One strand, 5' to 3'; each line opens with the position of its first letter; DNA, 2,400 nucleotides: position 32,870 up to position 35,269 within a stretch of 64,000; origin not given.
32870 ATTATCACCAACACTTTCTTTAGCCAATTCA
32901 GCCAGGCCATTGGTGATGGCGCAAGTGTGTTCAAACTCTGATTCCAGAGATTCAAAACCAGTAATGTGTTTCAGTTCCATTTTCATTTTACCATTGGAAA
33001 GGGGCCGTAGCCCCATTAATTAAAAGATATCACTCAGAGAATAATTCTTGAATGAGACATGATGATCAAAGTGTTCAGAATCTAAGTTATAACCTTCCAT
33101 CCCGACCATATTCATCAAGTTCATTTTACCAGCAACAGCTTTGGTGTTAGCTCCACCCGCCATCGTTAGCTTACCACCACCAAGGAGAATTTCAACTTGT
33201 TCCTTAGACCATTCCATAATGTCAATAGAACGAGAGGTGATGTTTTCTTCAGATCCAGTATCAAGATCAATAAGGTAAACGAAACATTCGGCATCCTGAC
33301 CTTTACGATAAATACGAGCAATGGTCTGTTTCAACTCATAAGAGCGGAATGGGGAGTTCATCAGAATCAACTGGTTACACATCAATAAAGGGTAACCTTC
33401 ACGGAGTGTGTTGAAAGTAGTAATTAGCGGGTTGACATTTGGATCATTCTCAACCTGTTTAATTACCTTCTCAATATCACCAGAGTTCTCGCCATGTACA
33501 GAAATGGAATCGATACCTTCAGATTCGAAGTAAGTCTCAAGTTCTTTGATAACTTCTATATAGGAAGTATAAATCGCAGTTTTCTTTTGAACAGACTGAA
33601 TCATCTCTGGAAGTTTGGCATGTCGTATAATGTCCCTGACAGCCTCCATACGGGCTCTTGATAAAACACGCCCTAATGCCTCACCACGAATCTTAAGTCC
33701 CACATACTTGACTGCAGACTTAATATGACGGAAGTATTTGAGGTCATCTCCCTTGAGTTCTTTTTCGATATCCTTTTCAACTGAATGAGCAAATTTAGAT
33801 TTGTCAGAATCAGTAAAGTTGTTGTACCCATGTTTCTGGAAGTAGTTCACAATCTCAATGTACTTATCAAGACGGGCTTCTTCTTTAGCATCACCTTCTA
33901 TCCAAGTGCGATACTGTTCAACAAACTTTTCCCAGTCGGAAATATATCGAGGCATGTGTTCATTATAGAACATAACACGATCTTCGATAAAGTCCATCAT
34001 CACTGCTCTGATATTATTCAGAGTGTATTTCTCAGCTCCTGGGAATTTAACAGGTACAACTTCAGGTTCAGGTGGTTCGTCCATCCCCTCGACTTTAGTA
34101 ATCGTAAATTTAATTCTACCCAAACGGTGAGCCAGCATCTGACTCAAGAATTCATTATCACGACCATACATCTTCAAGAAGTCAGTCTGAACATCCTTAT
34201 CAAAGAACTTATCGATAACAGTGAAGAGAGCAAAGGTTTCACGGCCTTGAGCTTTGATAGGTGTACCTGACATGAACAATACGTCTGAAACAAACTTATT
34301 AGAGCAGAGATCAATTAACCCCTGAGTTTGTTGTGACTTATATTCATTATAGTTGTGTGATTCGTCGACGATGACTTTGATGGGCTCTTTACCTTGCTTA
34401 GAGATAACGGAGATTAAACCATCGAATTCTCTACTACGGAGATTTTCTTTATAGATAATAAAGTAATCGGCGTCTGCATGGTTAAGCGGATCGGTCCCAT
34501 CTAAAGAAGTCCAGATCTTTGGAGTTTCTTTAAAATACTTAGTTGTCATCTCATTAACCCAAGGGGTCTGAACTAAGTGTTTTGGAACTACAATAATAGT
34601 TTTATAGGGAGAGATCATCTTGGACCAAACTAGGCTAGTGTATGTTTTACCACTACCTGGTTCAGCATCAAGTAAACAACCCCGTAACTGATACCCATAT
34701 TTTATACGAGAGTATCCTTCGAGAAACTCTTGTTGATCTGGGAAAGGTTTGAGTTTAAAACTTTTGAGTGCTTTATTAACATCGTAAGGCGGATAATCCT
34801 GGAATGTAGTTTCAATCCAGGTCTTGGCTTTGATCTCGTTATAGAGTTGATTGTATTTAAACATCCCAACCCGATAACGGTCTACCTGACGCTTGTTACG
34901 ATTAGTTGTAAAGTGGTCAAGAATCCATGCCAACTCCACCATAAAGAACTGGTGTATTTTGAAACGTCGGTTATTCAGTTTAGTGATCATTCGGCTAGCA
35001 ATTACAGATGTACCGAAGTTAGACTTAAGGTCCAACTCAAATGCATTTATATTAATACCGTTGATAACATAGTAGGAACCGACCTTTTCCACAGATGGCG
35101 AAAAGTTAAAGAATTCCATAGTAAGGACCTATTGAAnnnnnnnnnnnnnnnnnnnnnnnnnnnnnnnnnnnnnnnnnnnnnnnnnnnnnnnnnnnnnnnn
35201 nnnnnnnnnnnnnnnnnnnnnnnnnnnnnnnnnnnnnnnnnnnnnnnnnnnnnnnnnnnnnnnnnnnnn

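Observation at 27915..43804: Conserved GC-rich hairpin family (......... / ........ core) marks every convergent gene junction; two copies are 42/42 nt identical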

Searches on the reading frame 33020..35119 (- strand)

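Call 63: search_protein_families(library=pfam, proteins=[window:33020-35119:-], max_evalue=0.01)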
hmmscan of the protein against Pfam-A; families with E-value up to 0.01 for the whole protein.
window:33020-35119:- (699 aa): 3 families
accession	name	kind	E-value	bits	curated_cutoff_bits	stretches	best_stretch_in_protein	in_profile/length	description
PF00176.29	SNF2-rel_dom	-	1.7e-11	44.2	24.9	1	144-326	16-202/290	SNF2-related domain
PF04851.21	ResIII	-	2.1e-07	31.4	22.5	1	123-287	2-162/164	Type III restriction enzyme, res subunit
PF00271.37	Helicase_C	-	5.1e-06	27.2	23.5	1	502-607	5-110/110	Helicase conserved C-terminal domain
